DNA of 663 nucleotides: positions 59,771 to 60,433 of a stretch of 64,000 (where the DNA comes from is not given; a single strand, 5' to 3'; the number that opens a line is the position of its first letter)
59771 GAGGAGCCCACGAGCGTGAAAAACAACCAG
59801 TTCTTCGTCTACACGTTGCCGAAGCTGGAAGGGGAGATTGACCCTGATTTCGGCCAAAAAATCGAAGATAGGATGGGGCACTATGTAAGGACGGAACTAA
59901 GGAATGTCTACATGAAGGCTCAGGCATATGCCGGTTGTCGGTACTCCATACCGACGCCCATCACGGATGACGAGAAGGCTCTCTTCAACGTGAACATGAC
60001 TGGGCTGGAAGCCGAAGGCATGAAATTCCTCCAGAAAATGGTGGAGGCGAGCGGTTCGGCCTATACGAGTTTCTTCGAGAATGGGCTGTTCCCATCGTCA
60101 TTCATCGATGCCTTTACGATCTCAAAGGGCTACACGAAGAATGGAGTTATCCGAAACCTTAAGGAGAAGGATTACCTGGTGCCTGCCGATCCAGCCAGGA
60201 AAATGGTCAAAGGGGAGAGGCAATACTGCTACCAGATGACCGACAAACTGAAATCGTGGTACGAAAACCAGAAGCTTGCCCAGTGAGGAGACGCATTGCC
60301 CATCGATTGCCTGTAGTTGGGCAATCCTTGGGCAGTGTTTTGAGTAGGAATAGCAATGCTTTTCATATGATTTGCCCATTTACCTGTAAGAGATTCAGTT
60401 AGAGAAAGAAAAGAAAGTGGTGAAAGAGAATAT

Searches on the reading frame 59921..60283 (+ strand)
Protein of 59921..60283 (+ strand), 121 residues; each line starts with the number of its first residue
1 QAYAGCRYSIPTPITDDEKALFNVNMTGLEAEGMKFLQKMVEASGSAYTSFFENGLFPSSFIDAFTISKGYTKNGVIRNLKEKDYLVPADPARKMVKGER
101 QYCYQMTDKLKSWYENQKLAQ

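Call 46: predict_structure(alignment_id=A2)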
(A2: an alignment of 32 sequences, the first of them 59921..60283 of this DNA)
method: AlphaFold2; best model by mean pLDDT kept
length: 121 residues; sequences in the alignment: 32
mean_pLDDT: 79.4   pTM: 0.61
mean pLDDT of the five models: 79.4, 78.2, 77.2, 77.0, 76.1
residues with pLDDT >= 90: 20; 70-90: 72; 50-70: 25; < 50: 4
segments of 3 or more residues with pLDDT < 50: 1-4
pLDDT, mean of each block of 10 residues (from residue 1): 52 61 66 85 78 90 82 87 90 88 91 84 59
secondary structure, 60 per line:
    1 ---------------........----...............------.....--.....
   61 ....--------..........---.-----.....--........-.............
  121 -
elements in order: H16-23 H28-42 H49-53 E56-58 H59-64 H73-82 E92-96 E99-106 H108-120
